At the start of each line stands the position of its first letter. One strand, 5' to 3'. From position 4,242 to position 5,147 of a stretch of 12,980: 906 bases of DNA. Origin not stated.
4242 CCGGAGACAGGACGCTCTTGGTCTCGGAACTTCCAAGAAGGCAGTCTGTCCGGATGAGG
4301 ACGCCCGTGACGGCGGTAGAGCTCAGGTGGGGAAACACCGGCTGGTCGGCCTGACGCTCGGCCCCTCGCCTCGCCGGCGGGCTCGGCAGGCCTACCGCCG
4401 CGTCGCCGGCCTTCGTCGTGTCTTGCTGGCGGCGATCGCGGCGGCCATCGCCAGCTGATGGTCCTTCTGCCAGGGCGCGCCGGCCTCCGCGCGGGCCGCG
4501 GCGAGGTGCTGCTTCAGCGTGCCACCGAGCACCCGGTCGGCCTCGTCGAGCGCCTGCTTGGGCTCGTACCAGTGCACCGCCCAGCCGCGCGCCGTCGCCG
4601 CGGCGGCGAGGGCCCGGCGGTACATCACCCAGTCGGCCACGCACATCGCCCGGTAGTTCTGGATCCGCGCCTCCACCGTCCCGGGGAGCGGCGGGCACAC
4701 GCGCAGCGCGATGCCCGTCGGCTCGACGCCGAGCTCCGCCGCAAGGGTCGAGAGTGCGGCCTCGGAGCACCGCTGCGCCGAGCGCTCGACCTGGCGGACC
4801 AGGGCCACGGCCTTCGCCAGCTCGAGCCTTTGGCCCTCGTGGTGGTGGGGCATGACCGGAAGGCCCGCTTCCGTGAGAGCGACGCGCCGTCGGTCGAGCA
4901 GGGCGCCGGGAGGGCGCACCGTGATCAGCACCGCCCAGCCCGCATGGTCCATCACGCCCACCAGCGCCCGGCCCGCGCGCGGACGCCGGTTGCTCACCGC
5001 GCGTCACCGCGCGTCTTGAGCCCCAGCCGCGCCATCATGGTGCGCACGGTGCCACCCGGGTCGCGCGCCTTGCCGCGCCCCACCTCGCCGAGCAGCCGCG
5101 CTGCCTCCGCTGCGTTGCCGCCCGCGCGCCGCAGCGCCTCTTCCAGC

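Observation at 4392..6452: Divergent sigma-54 activator module: an EBP without a canonical receiver, a coupled 201-aa orphan protein, and a near-leaderless -24/-12 element in front of the giant surface-protein gene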

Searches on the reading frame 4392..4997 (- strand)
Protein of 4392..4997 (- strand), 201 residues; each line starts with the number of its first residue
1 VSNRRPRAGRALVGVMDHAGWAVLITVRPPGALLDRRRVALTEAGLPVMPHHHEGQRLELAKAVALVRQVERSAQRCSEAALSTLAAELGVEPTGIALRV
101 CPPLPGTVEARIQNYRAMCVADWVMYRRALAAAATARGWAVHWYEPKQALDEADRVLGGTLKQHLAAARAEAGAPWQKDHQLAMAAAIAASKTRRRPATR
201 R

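Call 8: search_protein_families(library=pfam, proteins=[window:4392-4997:-], max_evalue=0.01)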
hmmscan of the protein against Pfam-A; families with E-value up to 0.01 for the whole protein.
window:4392-4997:- (201 aa): 0 families

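Call 9: search_protein_families(library=ncbifam, proteins=[window:4392-4997:-], max_evalue=0.01)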
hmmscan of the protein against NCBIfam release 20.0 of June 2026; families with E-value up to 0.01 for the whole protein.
window:4392-4997:- (201 aa): 0 families

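Call 14: search_protein_families(library=pfam, proteins=[window:4392-4997:-], max_evalue=10)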
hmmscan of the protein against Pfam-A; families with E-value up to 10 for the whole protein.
window:4392-4997:- (201 aa): 2 families
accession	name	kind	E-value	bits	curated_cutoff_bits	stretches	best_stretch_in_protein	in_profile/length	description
PF22347.1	AvrPiz-t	-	0.14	12.8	27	0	9-48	12-49/70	Avirulence protein AvrPiz-t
PF13478.12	XdhC_C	-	0.24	12.4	29.7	1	127-158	10-41/125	XdhC Rossmann domain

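Call 15: search_solved_structures(query=window:4392-4997:-, max_evalue=10)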
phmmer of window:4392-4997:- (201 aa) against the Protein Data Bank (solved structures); distinct sequences matched with E-value up to 10: 5.
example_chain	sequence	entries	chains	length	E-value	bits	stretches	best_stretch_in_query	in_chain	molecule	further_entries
6fox_A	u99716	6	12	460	0.34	14.2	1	24-87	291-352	Kynurenine 3-monooxygenase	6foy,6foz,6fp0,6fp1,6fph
5fn0_A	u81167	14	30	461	0.34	14.2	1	24-87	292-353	KYNURENINE 3-MONOOXYGENASE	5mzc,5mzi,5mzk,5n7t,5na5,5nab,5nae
5y66_A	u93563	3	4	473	0.35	14.2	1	24-87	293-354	Kynurenine 3-monooxygenase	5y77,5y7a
5x6p_A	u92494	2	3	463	0.37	14.1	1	24-87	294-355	Kynurenine 3-monooxygenase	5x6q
8fbo_A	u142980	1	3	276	2.8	11.3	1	41-103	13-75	KWOCA_102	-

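Call 17: find_homologous_proteins(query=window:4392-4997:-, max_evalue=0.001)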
Query window:4392-4997:- (201 aa): 528 proteins with E <= 0.001 among 8000 candidates; the best 120 are listed.
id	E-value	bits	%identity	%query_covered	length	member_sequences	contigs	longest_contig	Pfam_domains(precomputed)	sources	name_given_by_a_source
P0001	1.0e-123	429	100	100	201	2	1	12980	-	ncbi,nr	ncbi:MAG: hypothetical protein K1X89_25270 [Myxococcaceae bacterium]|nr:hypothetical protein [Myxoco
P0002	1.8e-63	232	57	89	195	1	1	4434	-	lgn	-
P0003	3.5e-63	231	58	97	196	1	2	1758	-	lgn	-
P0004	1.0e-62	230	60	90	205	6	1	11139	-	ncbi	-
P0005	1.4e-62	229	59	89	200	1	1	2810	-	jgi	jgi:hypothetical protein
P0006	2.1e-62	229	60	85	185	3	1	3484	-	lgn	-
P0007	4.8e-62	227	58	85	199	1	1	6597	-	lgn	-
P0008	7.6e-62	227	59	89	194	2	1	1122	-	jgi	-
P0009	7.9e-62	227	58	85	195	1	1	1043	-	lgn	-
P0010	1.4e-61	226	61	86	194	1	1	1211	-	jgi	jgi:hypothetical protein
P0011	1.6e-61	226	57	90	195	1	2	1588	-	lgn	-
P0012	2.2e-61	225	56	90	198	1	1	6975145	-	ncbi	ncbi:hypothetical protein ACNOYE_12870 [Nannocystaceae bacterium ST9]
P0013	3.7e-61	225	60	85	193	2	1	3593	-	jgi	jgi:hypothetical protein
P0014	5.2e-61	224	58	88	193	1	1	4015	-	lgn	-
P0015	7.8e-61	224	57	96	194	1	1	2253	-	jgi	jgi:hypothetical protein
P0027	1.7e-58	216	57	91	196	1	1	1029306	-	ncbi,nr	ncbi:MAG: hypothetical protein IPJ77_02990 [Planctomycetes bacterium]|nr:hypothetical protein [Planc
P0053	1.5e-55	206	56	87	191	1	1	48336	-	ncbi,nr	ncbi:MAG: hypothetical protein K2X35_15410 [Bryobacteraceae bacterium]|nr:hypothetical protein [Bryo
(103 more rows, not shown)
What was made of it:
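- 4392..4997 (-): 201-aa RuvC/RNase H-fold protein of a widespread uncharacterised family. Its GTG start overlaps the EBP stop (GTGA at 4994-4997). More than 528 homologues (call 17).
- Checked: It has more than 528 homologues at 50-60% identity (call 17).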

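Call 18: find_encoding_contigs(protein=P0012, flank=6000, max_places=2)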
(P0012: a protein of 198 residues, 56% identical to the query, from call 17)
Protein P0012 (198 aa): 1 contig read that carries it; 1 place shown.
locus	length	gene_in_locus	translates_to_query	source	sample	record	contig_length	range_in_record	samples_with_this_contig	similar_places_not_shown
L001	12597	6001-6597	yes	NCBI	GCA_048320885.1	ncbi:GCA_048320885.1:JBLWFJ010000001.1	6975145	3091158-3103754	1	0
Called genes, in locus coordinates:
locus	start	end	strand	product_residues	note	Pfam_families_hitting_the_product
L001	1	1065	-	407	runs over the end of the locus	PF05050:Methyltransf_21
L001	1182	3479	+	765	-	-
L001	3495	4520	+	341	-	PF13621:Cupin_8, PF08007:JmjC_2 (faint)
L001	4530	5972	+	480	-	PF05960:DUF885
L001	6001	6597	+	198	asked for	-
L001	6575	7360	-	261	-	PF23441:SDR, PF00106:adh_short, PF08659:KR, PF13561:adh_short_C2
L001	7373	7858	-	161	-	PF00293:NUDIX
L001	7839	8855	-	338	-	PF08450:SGL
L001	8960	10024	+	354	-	-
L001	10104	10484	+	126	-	-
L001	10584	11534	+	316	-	PF01073:3Beta_HSD, PF01370:Epimerase, PF04321:RmlD_sub_bind, PF13460:NAD_binding_10 (weak), PF16363:GDP_Man_Dehyd, PF07993:NAD_binding_4 (weak)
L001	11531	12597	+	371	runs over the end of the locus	PF01041:DegT_DnrJ_EryC1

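Call 19: find_encoding_contigs(protein=P0027, flank=6000, max_places=2)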
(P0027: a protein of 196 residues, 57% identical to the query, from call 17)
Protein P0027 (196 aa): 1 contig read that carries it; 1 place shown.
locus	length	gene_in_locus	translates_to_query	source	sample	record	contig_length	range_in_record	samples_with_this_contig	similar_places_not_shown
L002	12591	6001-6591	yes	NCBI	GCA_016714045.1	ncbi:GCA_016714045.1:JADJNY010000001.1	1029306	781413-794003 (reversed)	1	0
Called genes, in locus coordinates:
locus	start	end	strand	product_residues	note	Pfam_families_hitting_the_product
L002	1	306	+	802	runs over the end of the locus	PF05345:He_PIG (weak), PF08450:SGL (faint), PF10282:Lactonase (weak), PF22494:choice_anch_I (faint), PF10282:Lactonase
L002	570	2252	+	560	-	PF01019:G_glu_transpept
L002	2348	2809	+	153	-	PF13577:SnoaL_4 (weak), PF14534:DUF4440, PF12680:SnoaL_2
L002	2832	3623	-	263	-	-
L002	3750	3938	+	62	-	-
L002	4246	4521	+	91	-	PF05154:TM2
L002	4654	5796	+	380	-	PF13173:AAA_14, PF13635:DUF4143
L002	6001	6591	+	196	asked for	-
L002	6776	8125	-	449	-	PF00587:tRNA-synt_2b, PF03129:HGTP_anticodon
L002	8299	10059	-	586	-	PF00578:AhpC-TSA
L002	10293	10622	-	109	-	-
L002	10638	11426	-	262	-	PF00578:AhpC-TSA, PF08534:Redoxin (weak)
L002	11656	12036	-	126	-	-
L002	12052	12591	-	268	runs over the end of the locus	PF00578:AhpC-TSA (faint)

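Call 20: find_encoding_contigs(protein=P0053, flank=6000, max_places=2)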
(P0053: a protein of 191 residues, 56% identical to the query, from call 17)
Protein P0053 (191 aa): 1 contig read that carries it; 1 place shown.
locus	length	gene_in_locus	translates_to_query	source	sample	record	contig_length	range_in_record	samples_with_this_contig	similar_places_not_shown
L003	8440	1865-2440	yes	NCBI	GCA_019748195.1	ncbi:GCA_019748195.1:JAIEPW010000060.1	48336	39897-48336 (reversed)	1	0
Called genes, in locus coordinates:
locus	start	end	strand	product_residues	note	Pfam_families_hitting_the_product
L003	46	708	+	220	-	-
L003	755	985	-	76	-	-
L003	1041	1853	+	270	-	PF20613:HipA_2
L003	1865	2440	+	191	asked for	-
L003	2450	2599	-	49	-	-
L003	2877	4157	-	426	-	PF02321:OEP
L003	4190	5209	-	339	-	PF25917:BSH_RND (weak), PF25973:BSH_CzcB, PF25984:BSH_YknX (weak), PF25881:HH_YBHG, PF25990:Beta-barrel_YknX (faint)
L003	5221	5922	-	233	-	PF02463:SMC_N (weak), PF00005:ABC_tran, PF13555:AAA_29 (weak), PF13304:AAA_21 (faint)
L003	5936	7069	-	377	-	PF12704:MacB_PCD, PF02687:FtsX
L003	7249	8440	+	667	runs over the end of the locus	PF00930:DPPIV_N (faint), PF07676:PD40 (faint), PF26550:Tricorn_2nd (faint), PF26549:Tricorn_N, PF20434:BD-FAE (faint), PF00326:Peptidase_S9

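Call 24: find_related_loci(query=A1, collection=genome_contigs, flank=5000)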
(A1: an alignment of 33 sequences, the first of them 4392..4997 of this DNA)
Query A1 (201 aa) in genome_contigs; peptide patterns used: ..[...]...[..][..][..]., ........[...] (x = any residue, [..] = any of these).
428 stretches matched a pattern; 377 encode a relative of the query (tblastn E <= 1e-3); the best 80 are kept; 80 distinct loci.
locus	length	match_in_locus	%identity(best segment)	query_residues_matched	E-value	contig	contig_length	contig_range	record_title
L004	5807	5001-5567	52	1-201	3e-59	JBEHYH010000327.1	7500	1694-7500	MAG: Myxococcota bacterium isolate ESF1.bin.39 NODE_11785_length_7500_cov_3.597081, whole genome shotgun sequence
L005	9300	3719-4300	56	4-195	4e-59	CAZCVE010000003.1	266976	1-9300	MAG TPA_asm: uncultured Sandaracinaceae bacterium isolate SRP302895_co1_485 genome assembly, contig: NODE_65_length_2669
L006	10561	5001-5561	55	11-196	1e-58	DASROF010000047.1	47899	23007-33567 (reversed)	MAG TPA_asm: Vicinamibacterales bacterium isolate SMAG_U10261 k141_918601, whole genome shotgun sequence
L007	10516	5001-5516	58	11-181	2e-58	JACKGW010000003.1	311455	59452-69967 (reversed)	MAG: Planctomycetota bacterium isolate HK-STAS-PLAN-1 HK-STAS-PLAN-1_3, whole genome shotgun sequence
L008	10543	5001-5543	55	12-192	1e-57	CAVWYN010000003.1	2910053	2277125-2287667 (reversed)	MAG: Candidatus Eremiobacteraeota bacterium isolate MFD00964.bin.1.16 genome assembly, contig: contig_33383, whole genom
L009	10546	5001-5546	54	1-181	2e-57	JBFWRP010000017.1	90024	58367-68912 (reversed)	MAG: Planctomycetota bacterium isolate CA_2019_TPBF_209 NODE_2168_length_90024_cov_8.846280_TPBF, whole genome shotgun s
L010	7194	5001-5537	55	11-189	6e-57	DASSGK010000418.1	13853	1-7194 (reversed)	MAG TPA_asm: Vicinamibacterales bacterium isolate SMAG_U1031 k141_300349, whole genome shotgun sequence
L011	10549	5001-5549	57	1-182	5e-57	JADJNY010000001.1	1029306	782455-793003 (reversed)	MAG: Planctomycetota bacterium isolate Fred_18-Q3-R57-64_BAT3C.229 tig00002613-10-10276060, whole genome shotgun sequenc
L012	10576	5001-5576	53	11-201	1e-56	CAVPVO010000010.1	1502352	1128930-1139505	MAG: Terriglobia bacterium isolate MFD00082.bin.2.4 genome assembly, contig: contig_6024, whole genome shotgun sequence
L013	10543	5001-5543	56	1-180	1e-56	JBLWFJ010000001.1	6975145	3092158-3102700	Nannocystaceae bacterium ST9 contig_1_pilon, whole genome shotgun sequence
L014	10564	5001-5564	51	2-190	2e-56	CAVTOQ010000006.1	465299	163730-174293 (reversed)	MAG: Candidatus Eremiobacteraeota bacterium isolate MFD00731.bin.2.166 genome assembly, contig: contig_41759, whole geno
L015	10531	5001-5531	56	12-188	3e-56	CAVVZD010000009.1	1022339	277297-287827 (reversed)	MAG: Candidatus Eremiobacteraeota bacterium isolate MFD01248.bin.1.104 genome assembly, contig: contig_6899, whole genom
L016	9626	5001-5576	51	8-198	5e-56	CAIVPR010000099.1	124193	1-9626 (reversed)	MAG: uncultured Acidobacteriia bacterium isolate Kiruna2_bin-2173 genome assembly, contig: bin-2173:099/186, whole genom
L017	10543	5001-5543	53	12-192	4e-56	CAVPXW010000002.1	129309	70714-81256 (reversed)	MAG: uncultured Acidobacteriota bacterium isolate MFD01872.bin.2.56 genome assembly, contig: contig_101116, whole genome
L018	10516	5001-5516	58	11-181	1e-55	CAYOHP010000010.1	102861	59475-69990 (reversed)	MAG TPA_asm: uncultured bacterium isolate SRP323723_co1_104 genome assembly, contig: NODE_174_length_102861_cov_7.762076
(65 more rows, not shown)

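Call 38: predict_structure(alignment_id=A1)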
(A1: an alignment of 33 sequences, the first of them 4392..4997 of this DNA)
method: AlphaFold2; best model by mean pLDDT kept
length: 201 residues; sequences in the alignment: 33
mean_pLDDT: 92.5   pTM: 0.87
mean pLDDT of the five models: 92.5, 92.2, 90.4, 89.3, 89.0
residues with pLDDT >= 90: 169; 70-90: 15; 50-70: 16; < 50: 1
segments of 3 or more residues with pLDDT < 50: none
pLDDT, mean of each block of 10 residues (from residue 1): 62 95 97 97 95 88 96 98 97 97 96 91 96 98 97 97 98 97 98 65 53
secondary structure, 60 per line:
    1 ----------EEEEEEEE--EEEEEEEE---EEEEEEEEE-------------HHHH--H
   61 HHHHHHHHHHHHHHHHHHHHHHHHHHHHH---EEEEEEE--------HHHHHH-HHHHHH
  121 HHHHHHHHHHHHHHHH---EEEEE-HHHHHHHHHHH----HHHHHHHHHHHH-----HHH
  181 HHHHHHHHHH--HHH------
elements in order: E11-18 E21-28 E32-40 H54-57 H60-89 E93-99 H108-113 H115-136 E140-144 H146-156 H161-172 H178-190
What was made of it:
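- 4392..4997 (-): AF2 pLDDT 92.5 (call 38).
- On RuvC resolvase family (201-aa protein): Model pLDDT 92.5 (call 38).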

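Call 43: fold_search(model_id=the predicted structure, library=pdb)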
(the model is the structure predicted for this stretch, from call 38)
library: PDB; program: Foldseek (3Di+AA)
matches with E <= 10: 1339; with E <= 0.001: 12
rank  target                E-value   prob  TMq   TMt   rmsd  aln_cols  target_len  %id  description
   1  7xhj_A                1.0e-05  1.00  0.49  0.61   6.0       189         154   14  Crystal structure of RuvC from Deinococcus radiodurans (released 2022-07-06)
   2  7w8d_A                3.3e-05  1.00  0.50  0.62   5.7       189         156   14  The structure of Deinococcus radiodurans RuvC (released 2022-08-17)
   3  4ld0_B                3.9e-05  1.00  0.50  0.62   6.0       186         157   14  T. thermophilus RuvC in complex with Holliday junction substrate (released 2013-09-04)
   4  7w8d_B                6.5e-05  1.00  0.45  0.59   6.7       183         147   12  The structure of Deinococcus radiodurans RuvC (released 2022-08-17)
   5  4ld0_A                7.3e-05  1.00  0.47  0.57   6.3       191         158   15  T. thermophilus RuvC in complex with Holliday junction substrate (released 2013-09-04)
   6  6lw3_A                1.6e-04  1.00  0.48  0.60   6.0       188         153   15  Crystal structure of RuvC from Pseudomonas aeruginosa (released 2020-02-26)
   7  6s16_A                2.0e-04  1.00  0.51  0.63   5.3       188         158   18  T. thermophilus RuvC in complex with Holliday junction substrate (released 2019-09-25)
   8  7xhj_B                2.2e-04  1.00  0.46  0.60   5.9       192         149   13  Crystal structure of RuvC from Deinococcus radiodurans (released 2022-07-06)
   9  1hjr_A                2.6e-04  1.00  0.54  0.66   4.9       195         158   13  ATOMIC STRUCTURE OF THE RUVC RESOLVASE: A HOLLIDAY JUNCTION-SPECIFIC ENDONUCLEASE FROM E. COLI (released 1995-02-07)
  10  4ep4_A                3.1e-04  1.00  0.48  0.57   6.0       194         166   14  Thermus thermophilus RuvC structure (released 2012-11-14)
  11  4ep5                  3.5e-04  1.00  0.45  0.56   6.5       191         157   15  Thermus thermophilus RuvC structure (released 2012-11-14)
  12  9eh2_M                9.4e-04  1.00  0.41  0.09   6.7       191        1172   12  RNA polymerase II-DSIF-SPT6-PAF1c-TFIIS-IWS1-SETD2-FACT nucleosome upstream (released 2024-12-18)
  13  6s16_B                2.1e-03  1.00  0.49  0.58   6.4       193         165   16  T. thermophilus RuvC in complex with Holliday junction substrate (released 2019-09-25)
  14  9rtn_M                2.4e-03  1.00  0.41  0.11   6.7       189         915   10  State 2 MAP 2 SPT6 with SETD2 (released 2025-09-24)
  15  7ess_A                2.7e-03  0.98  0.31  0.38   8.7       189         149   14  Structure-guided studies of the Holliday junction resolvase RuvX provide novel insights into ATP-stimulated cleavage o (released 2021-05-26)
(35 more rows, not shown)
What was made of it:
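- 4392..4997 (-): Foldseek top 11 hits are RuvC, E 1e-5, prob 1.0 (call 43).
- On RuvC resolvase family (201-aa protein): Foldseek E 1e-5, prob 1.0 (call 43).
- Closest known: RuvC Holliday-junction resolvase. Same: The top 11 Foldseek hits have E 1e-5 to 3.5e-4 and TM 0.57-0.66 normalised to the target (call 43).
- The protein has a RuvC/RNase H-like fold (call 43).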
